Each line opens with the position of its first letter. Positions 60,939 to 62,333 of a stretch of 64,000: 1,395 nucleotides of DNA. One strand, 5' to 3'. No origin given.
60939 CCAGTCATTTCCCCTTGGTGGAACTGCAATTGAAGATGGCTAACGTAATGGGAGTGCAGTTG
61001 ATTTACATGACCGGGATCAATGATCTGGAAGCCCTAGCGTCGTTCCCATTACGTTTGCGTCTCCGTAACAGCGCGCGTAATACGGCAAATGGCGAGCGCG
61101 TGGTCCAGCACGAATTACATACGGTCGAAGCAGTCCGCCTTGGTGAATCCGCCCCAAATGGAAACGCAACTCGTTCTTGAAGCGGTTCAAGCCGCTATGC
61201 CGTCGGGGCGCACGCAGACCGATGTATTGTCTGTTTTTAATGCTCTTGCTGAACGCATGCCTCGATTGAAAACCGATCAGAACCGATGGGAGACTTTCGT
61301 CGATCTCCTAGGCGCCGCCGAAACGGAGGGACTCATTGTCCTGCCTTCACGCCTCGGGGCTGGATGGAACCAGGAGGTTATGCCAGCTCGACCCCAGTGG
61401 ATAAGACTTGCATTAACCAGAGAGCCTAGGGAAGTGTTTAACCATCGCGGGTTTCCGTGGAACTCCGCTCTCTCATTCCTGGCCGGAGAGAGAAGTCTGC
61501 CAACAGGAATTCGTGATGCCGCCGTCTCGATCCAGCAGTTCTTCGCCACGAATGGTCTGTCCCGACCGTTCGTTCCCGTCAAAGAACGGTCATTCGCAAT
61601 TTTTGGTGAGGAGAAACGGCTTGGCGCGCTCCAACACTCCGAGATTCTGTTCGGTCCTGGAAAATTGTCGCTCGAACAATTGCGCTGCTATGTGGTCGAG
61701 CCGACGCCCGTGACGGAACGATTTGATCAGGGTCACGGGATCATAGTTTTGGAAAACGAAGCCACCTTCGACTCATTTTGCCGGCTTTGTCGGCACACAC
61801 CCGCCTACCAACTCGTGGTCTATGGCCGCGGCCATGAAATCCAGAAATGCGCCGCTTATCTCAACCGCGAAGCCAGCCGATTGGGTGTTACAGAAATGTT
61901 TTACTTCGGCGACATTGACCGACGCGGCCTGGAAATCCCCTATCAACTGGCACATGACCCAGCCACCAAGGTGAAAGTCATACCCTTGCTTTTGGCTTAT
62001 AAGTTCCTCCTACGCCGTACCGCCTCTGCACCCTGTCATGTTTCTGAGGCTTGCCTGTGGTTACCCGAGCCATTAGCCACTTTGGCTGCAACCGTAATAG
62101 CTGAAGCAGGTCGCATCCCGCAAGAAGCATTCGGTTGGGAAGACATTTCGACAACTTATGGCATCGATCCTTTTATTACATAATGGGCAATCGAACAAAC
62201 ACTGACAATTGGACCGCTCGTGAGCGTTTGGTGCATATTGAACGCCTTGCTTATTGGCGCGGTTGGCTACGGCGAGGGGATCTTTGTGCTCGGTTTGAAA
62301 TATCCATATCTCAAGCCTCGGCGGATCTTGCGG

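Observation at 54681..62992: Complete Wadjet-type SMC defence operon (jetABCD) with a WYL regulator fused to its 3' end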

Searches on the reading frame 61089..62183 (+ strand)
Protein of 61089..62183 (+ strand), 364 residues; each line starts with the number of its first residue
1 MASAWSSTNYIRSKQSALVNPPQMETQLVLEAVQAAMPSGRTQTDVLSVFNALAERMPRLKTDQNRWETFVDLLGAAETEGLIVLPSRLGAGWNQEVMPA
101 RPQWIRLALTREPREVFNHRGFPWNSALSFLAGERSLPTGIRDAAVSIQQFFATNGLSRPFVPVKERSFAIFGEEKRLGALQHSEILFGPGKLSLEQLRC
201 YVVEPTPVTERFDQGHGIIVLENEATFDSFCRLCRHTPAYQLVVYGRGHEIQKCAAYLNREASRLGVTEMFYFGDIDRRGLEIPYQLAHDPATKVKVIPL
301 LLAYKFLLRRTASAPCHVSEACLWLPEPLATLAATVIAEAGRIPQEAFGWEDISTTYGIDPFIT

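Call 3: search_protein_families(library=pfam, proteins=[window:61089-62183:+], max_evalue=0.01)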
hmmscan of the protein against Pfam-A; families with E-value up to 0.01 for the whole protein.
window:61089-62183:+ (364 aa): 2 families
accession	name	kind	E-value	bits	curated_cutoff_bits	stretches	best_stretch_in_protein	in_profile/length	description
PF09983.15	JetD_C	-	6.9e-07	29.2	22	1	216-309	41-122/179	Wadjet protein JetD, C-terminal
PF23947.1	DUF7281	-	0.0017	18.4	27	1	216-289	43-115/183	Domain of unknown function (DUF7281)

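Call 4: search_protein_families(library=padloc, proteins=[window:61089-62183:+], max_evalue=0.01)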
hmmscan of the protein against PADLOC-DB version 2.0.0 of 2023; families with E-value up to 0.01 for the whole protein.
window:61089-62183:+ (364 aa): 8 families
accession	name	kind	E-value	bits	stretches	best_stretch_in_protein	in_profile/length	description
PDLC00594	JetD3|JetD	-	1e-52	177.7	1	39-356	15-337/345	DUF2239; DUF2220 domain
PDLC00592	JetD3|JetD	-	5.4e-26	89.7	1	146-311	112-284/346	DUF2239; DUF2220 domain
PDLC00591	JetD3|JetD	-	1.2e-23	82.1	1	147-351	122-344/350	DUF2239; DUF2220 domain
PDLC00593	JetD3|JetD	-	7e-11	39.9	1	160-288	143-270/347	DUF2239; DUF2220 domain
PDLC00533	JetD1|JetD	-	3.2e-06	24.4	1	215-289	267-340/409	DUF2220; DUF3322; DUF2399 domain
PDLC00522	JetD1|JetD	-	7.1e-06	23.3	1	216-287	245-306/382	DUF2220; DUF3322; DUF2399 domain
PDLC00530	JetD1|JetD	-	0.00061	17.2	1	217-283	249-305/391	DUF2220; DUF3322; DUF2399 domain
PDLC00520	JetD1|JetD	-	0.00061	16.9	1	217-287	238-301/398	DUF2220; DUF3322; DUF2399 domain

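Call 13: search_protein_families(library=ncbifam, proteins=[window:61158-62183:+], max_evalue=0.1)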
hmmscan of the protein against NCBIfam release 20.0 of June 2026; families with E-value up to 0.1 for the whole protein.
window:61158-62183:+ (341 aa): 0 families

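Call 14: find_homologous_proteins(query=window:61158-62183:+, max_evalue=0.00001)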
Query window:61158-62183:+ (341 aa): 46 proteins with E <= 0.00001 among 6274 candidates.
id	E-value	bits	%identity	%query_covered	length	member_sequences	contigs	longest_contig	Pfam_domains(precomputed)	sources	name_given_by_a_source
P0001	1.2e-229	779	100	100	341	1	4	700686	PF09983.16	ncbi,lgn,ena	-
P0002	2.0e-186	637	83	96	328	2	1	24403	PF09983.16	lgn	-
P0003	1.5e-183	628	81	100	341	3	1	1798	PF09983.16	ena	-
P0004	1.2e-179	615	78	100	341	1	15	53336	PF09983.16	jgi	jgi:hypothetical protein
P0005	3.9e-153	528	67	100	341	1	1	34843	PF09983.16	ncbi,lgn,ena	-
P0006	2.1e-151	522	67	100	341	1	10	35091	PF09983.16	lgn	-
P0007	9.2e-147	507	65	96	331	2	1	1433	PF23947.2,PF09983.16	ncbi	-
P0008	2.5e-146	505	65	100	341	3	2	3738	PF09983.16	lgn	-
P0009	7.6e-145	500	63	100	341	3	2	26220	PF09983.16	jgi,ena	jgi:hypothetical protein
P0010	8.5e-145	500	66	99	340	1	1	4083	PF09983.16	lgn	-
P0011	2.9e-142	492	64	96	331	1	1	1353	PF09983.16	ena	-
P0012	5.9e-141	488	62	99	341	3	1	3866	PF09983.16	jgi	jgi:hypothetical protein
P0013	3.4e-140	485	63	99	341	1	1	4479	PF09983.16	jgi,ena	jgi:hypothetical protein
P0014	9.3e-139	480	64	100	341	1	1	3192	PF09983.16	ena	-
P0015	4.5e-137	475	63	100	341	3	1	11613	PF09983.16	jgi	jgi:hypothetical protein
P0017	4.5e-136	472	63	100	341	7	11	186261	PF09983.16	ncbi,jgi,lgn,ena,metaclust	metaclust:\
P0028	3.2e-111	390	53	99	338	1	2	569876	PF09983.16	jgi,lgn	jgi:hypothetical protein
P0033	2.1e-96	341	48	99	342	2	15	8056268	PF09983.16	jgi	jgi:hypothetical protein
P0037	3.9e-47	179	37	92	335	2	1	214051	-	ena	-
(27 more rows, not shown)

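Call 15: find_encoding_contigs(protein=P0001, flank=10000, max_places=3)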
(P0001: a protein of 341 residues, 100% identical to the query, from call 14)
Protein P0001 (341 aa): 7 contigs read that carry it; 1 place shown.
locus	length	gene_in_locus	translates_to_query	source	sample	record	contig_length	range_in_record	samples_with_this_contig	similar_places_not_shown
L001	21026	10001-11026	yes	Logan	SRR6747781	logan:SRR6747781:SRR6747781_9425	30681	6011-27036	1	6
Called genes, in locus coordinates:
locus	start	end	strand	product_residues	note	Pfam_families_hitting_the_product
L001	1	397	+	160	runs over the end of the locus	-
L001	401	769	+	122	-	-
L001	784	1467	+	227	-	-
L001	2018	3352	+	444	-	PF01935:DUF87 (weak), PF10412:TrwB_AAD_bind (faint), PF24389:ORC-CDC6-like (faint), PF13401:AAA_22 (faint)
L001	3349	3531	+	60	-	-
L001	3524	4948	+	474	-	-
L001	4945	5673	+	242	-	-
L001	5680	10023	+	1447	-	-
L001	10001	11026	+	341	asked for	PF09983:JetD_C (weak)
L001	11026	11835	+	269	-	PF26109:WHD_BrxR, PF13280:WYL, PF26107:BrxR_CTD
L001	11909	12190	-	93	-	-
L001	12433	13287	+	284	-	PF13814:Replic_Relax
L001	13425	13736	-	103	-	-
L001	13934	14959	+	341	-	PF01807:Zn_ribbon_DnaG, PF08275:DNAG_N (faint), PF01751:Toprim, PF13155:Toprim_2, PF13662:Toprim_4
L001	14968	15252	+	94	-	-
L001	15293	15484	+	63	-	-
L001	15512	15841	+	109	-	-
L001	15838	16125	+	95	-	-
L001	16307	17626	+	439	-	PF08401:ArdcN, PF18818:MPTase-PolyVal, PF04002:RadC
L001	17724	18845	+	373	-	PF13439:Glyco_transf_4, PF13579:Glyco_trans_4_4 (faint), PF00534:Glycos_transf_1, PF13692:Glyco_trans_1_4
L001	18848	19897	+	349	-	PF04055:Radical_SAM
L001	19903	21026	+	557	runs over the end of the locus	PF00579:tRNA-synt_1b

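Call 16: find_encoding_contigs(protein=P0004, flank=10000, max_places=3)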
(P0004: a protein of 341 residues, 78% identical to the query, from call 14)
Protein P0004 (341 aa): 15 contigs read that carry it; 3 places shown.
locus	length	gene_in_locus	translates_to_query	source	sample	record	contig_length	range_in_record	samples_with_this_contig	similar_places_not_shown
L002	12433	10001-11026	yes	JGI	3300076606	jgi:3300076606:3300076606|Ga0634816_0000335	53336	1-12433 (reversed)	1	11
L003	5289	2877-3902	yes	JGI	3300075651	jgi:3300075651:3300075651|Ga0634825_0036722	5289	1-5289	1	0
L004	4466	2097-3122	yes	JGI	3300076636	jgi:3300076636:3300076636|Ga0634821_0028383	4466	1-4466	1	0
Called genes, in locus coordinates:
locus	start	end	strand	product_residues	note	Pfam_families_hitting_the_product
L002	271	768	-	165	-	-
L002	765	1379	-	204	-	PF13513:HEAT_EZ (faint), PF02985:HEAT (faint), PF13646:HEAT_2 (weak)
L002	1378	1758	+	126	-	PF25390:WD40_RLD, PF13540:RCC1_2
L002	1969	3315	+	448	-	-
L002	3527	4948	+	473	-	-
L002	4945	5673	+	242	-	-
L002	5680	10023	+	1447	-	-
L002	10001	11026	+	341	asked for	PF09983:JetD_C (weak)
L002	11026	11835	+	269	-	PF26109:WHD_BrxR, PF13280:WYL, PF26107:BrxR_CTD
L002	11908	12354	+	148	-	PF13540:RCC1_2 (faint), PF25390:WD40_RLD (faint)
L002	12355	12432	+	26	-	?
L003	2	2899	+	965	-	?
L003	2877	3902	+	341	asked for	PF09983:JetD_C (weak)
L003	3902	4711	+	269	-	PF26109:WHD_BrxR, PF13280:WYL, PF26107:BrxR_CTD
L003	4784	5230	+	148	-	PF13540:RCC1_2 (faint), PF25390:WD40_RLD (faint)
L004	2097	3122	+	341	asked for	PF09983:JetD_C (weak)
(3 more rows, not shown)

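Call 17: find_encoding_contigs(protein=P0017, flank=10000, max_places=3)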
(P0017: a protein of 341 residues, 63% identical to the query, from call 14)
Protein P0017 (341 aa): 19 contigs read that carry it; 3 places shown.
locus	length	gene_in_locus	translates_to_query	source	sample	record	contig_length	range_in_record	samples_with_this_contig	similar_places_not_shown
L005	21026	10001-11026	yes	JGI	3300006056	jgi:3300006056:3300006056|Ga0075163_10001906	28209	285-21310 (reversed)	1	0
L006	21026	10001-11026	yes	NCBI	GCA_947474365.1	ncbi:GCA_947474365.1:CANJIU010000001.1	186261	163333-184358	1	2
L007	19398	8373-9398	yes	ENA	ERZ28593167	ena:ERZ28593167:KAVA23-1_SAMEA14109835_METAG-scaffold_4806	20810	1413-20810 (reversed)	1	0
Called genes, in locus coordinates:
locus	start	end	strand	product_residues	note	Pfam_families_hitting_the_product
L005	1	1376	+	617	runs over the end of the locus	-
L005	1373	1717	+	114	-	-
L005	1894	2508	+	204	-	-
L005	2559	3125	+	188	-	-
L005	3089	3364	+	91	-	-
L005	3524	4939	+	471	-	-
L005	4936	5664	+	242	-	-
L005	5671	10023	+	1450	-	-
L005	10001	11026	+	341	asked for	PF09983:JetD_C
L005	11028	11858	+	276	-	PF26109:WHD_BrxR, PF13280:WYL, PF26107:BrxR_CTD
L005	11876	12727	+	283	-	PF25164:CoiA_N, PF19500:DUF6035 (faint), PF06054:CoiA_nuc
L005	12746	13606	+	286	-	PF04910:Tcf25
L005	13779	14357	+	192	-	-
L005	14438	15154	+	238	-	PF12686:DUF3800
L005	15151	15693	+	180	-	-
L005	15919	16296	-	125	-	-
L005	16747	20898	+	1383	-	PF20720:nSTAND3, PF13646:HEAT_2 (faint)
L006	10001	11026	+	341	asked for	PF09983:JetD_C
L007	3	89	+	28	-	?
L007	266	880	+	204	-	-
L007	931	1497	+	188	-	-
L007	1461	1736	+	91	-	-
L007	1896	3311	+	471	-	-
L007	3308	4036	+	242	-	-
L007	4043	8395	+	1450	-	-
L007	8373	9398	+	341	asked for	PF09983:JetD_C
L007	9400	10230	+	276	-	PF26109:WHD_BrxR, PF13280:WYL, PF26107:BrxR_CTD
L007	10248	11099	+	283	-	PF25164:CoiA_N, PF19500:DUF6035 (faint), PF06054:CoiA_nuc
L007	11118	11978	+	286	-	PF04910:Tcf25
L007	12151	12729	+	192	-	-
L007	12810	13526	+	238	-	PF12686:DUF3800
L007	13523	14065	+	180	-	-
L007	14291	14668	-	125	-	-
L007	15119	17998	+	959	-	PF20720:nSTAND3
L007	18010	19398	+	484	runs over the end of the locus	PF06782:UPF0236 (faint)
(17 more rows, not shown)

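Call 18: find_encoding_contigs(protein=P0028, flank=10000, max_places=2)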
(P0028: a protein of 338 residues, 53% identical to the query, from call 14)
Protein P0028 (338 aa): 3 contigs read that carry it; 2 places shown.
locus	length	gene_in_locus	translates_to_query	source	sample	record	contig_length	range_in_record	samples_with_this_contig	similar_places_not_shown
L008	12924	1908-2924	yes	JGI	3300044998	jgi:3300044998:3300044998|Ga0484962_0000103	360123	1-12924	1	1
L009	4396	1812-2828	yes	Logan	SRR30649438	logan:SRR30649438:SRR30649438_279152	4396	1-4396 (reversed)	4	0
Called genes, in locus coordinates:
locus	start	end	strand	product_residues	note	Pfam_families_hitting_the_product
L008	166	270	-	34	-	-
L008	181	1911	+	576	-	-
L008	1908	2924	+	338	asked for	PF09983:JetD_C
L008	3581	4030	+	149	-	PF02381:MraZ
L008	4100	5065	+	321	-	PF01795:Methyltransf_5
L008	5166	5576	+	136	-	-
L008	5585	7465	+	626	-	PF03717:PBP_dimer, PF00905:Transpeptidase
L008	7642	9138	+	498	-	PF01225:Mur_ligase, PF08245:Mur_ligase_M, PF02875:Mur_ligase_C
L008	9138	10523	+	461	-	PF01225:Mur_ligase (faint), PF08245:Mur_ligase_M, PF02875:Mur_ligase_C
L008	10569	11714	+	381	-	PF10555:MraY_sig1 (faint), PF00953:Glycos_transf_4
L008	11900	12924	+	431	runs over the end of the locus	PF08245:Mur_ligase_M, PF02875:Mur_ligase_C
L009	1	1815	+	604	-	?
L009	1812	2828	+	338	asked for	PF09983:JetD_C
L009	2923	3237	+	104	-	-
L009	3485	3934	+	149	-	PF02381:MraZ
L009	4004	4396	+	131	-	?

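Call 19: find_encoding_contigs(protein=P0033, flank=10000, max_places=2)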
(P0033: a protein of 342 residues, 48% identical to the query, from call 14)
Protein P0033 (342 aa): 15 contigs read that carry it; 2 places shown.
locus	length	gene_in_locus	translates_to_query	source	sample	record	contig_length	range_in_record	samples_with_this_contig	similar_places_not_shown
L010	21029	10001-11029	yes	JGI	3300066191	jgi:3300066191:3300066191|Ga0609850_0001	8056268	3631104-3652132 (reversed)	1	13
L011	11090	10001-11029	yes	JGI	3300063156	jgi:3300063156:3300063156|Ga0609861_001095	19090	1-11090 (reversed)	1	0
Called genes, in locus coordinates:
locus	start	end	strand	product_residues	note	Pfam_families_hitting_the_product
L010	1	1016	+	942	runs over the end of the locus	PF07520:SrfB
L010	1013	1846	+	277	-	-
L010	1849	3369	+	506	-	-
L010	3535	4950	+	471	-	-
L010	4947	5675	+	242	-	-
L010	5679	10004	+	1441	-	-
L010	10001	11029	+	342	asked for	PF09983:JetD_C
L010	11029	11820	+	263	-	PF26109:WHD_BrxR, PF13280:WYL, PF26107:BrxR_CTD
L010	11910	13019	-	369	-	-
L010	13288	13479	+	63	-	PF03050:DDE_Tnp_IS66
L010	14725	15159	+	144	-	-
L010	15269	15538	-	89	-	-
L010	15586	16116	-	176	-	-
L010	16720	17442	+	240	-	-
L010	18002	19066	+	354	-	PF14072:DndB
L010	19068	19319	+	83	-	PF02229:PC4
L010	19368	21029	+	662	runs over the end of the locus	-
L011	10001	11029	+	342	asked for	PF09983:JetD_C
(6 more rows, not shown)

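Call 20: find_encoding_contigs(protein=P0037, flank=10000, max_places=2)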
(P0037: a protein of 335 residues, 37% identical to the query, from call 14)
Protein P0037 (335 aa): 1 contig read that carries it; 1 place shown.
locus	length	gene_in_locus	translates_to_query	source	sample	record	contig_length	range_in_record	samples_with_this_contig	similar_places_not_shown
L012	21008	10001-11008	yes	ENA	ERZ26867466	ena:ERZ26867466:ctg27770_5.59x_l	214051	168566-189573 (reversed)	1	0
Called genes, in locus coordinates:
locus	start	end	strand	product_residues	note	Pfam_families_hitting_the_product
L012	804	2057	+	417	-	-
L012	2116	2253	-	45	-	-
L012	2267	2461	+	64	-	-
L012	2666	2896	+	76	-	-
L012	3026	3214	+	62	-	-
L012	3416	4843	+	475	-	-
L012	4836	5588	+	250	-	-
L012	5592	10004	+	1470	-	-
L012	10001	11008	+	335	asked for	-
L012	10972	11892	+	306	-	PF10463:Peptidase_U49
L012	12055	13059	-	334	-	PF08843:AbiEii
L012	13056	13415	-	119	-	PF19570:DUF6088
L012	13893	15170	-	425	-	PF00239:Resolvase, PF07508:Recombinase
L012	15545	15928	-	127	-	PF00334:NDK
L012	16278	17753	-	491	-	PF00875:DNA_photolyase, PF03441:FAD_binding_7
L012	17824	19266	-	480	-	PF08323:Glyco_transf_5, PF13439:Glyco_transf_4 (weak), PF13579:Glyco_trans_4_4 (faint), PF00534:Glycos_transf_1, PF13692:Glyco_trans_1_4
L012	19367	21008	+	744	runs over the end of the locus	PF17876:CSD2, PF17849:OB_Dis3 (faint), PF00773:RNB, PF00575:S1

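Call 29: search_solved_structures(query=window:61158-62183:+, max_evalue=1, show_alignments=1)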
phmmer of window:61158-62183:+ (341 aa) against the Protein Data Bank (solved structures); distinct sequences matched with E-value up to 1: 0.

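Call 32: find_related_loci(query=A1, collection=genome_contigs, flank=10000)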
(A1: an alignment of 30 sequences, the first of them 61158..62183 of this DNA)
Query A1 (341 aa) in genome_contigs; peptide patterns used: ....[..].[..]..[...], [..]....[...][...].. (x = any residue, [..] = any of these).
117 stretches matched a pattern; 52 encode a relative of the query (tblastn E <= 1e-3); 52 distinct loci.
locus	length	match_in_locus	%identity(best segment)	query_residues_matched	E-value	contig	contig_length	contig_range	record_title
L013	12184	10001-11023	67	1-341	3e-157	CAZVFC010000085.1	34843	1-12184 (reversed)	MAG TPA_asm: uncultured Verrucomicrobiota bacterium isolate binchicken_co66_227 genome assembly, contig: NODE_2085_lengt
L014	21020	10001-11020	63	1-340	5e-141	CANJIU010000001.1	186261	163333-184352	MAG: Opitutae bacterium isolate RH-23may17-1042 genome assembly, contig: RH-23may17-C384, whole genome shotgun sequence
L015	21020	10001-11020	61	1-340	4e-140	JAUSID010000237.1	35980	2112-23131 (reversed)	MAG: Opitutaceae bacterium isolate E14_metabat.bin.223 E14_k141_866939, whole genome shotgun sequence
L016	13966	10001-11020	61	1-340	6e-136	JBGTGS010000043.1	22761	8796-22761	MAG: Opitutaceae bacterium isolate JTS-RE220 k141_4237624, whole genome shotgun sequence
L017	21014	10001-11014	59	1-340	2e-120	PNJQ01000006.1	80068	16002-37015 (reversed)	MAG: Opitutus sp. isolate WM.026 WM_1000081_80068, whole genome shotgun sequence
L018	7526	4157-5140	35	11-328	1e-48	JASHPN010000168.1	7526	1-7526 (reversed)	MAG: Verrucomicrobiia bacterium isolate JOPF050 JOPF_AWAY_contig_615615, whole genome shotgun sequence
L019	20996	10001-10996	33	16-328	2e-44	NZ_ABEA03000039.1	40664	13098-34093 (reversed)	Geminisphaera colitermitum TAV2 ObacDRAFT_Scaffold2.1_C39, whole genome shotgun sequence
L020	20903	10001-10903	34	47-336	1e-38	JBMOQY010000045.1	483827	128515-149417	MAG: Verrucomicrobiota bacterium isolate Betzabe_MAG166 MAG166_45, whole genome shotgun sequence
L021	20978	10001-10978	30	17-332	9e-32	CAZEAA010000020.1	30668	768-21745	MAG TPA_asm: uncultured Sandaracinaceae bacterium isolate SRP296810_co1_247 genome assembly, contig: NODE_1345_length_30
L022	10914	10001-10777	33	89-337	6e-28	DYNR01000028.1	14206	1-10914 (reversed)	MAG TPA_asm: Chthoniobacter flavus isolate SulCav_FS08_3_55_42 SulCav_FS08_3_1868_length_14206_cov_20_024875, whole geno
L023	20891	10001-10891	25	44-330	2e-13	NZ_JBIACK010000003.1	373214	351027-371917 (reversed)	Cytobacillus sp. FJAT-54145 Scaffold3, whole genome shotgun sequence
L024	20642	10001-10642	27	124-331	3e-12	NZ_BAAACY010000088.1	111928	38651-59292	Virgibacillus salarius strain JCM 12946 sequence088, whole genome shotgun sequence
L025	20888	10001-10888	24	37-323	2e-10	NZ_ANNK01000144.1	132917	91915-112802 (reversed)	Halalkalibacterium ligniniphilum strain L1 contig145, whole genome shotgun sequence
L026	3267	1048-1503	32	119-260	4e-10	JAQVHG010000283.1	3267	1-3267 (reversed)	MAG: Methanofollis sp. isolate STE_20 NODE_102280_length_3267_cov_1.903503_Sandtown_E, whole genome shotgun sequence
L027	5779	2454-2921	31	119-264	7e-10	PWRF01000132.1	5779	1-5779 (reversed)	MAG: Bacteroidales bacterium isolate CSSed10_80 CS-Sed10-C45918, whole genome shotgun sequence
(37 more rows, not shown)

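Call 48: search_protein_families(library=padloc, proteins=[L023:12421-13161:+, L019:4676-5422:+, L012:4836-5588:+, L020:4721-5470:+, L021:4852-5595:+, L010:4947-5675:+], max_evalue=1)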
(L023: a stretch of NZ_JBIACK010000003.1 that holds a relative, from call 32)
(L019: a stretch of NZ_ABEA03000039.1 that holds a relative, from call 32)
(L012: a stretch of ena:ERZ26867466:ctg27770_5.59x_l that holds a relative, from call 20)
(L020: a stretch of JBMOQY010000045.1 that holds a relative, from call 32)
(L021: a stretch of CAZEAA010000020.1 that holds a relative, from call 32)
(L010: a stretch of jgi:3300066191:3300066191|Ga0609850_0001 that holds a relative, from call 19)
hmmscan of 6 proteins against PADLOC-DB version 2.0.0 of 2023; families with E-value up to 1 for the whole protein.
L023:12421-13161:+ (246 aa): 6 families
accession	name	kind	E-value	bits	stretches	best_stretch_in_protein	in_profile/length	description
PDLC00575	JetB3|JetB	-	4.7e-122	404.4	1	1-242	1-242/247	Unknown function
PDLC00577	JetB3|JetB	-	1.6e-29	101.1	1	1-236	2-237/241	Unknown function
PDLC00572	JetB3|JetB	-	1e-18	65.8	1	29-212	33-209/238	Unknown function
PDLC00576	JetB3|JetB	-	1.1e-16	59.1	1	8-238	4-231/237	Unknown function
PDLC00574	JetB3|JetB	-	3.2e-16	57.7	1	7-236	7-239/249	Unknown function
PDLC00573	JetB3|JetB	-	5.8e-13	46.5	1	3-206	2-209/254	Unknown function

L019:4676-5422:+ (248 aa): 0 families

L012:4836-5588:+ (250 aa): 0 families

L020:4721-5470:+ (249 aa): 0 families

L021:4852-5595:+ (247 aa): 1 family
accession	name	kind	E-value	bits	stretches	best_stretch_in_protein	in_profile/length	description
PDLC04369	PDC-M05A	-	0.024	12.2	1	178-212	39-73/201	-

L010:4947-5675:+ (242 aa): 0 families

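Call 54: search_solved_structures(query=A1, max_evalue=1, show_alignments=2)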
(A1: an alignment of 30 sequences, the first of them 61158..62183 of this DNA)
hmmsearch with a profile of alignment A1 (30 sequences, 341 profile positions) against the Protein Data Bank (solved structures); distinct sequences matched with E-value up to 1: 1.
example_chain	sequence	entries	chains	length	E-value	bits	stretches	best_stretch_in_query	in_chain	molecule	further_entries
8urq_A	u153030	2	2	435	0.91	12.2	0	194-293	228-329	Meiosis-specific protein SPO11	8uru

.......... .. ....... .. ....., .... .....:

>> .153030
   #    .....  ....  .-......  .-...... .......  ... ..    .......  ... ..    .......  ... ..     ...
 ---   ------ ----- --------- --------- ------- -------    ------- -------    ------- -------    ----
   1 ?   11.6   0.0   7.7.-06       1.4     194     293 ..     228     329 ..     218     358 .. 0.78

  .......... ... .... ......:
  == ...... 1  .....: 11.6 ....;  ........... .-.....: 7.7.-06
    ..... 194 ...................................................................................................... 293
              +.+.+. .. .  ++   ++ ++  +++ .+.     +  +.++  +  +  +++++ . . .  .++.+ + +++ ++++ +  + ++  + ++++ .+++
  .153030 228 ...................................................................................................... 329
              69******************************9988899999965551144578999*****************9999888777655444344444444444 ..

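Call 64: predict_structure(alignment_id=A1)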
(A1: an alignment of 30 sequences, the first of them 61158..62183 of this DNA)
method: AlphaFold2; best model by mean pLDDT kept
length: 341 residues; sequences in the alignment: 30
mean_pLDDT: 91.8   pTM: 0.70
mean pLDDT of the five models: 91.8, 91.5, 90.8, 90.2, 86.1
residues with pLDDT >= 90: 272; 70-90: 58; 50-70: 5; < 50: 6
segments of 3 or more residues with pLDDT < 50: 87-92
pLDDT, mean of each block of 10 residues (from residue 1): 88 87 94 91 93 88 80 88 69 78 95 89 96 95 95 92 93 96 89 96 96 97 91 96 97 95 95 97 95 93 97 92 96 95 74
secondary structure, 60 per line:
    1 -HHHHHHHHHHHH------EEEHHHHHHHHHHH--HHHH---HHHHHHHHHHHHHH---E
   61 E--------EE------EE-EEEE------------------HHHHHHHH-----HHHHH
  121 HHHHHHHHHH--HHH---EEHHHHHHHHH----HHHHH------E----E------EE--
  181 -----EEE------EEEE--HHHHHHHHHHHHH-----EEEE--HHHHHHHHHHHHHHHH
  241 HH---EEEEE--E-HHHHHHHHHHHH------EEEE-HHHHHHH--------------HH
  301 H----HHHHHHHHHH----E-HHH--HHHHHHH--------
elements in order: H2-13 E20-22 H23-33 H36-39 H43-56 E81-84 H103-110 H116-130 H141-149 H154-158 E186-188 E195-198 H201-213 E219-222 H225-242 E246-250 H255-266 E273-276 H278-284 H306-315 H327-333
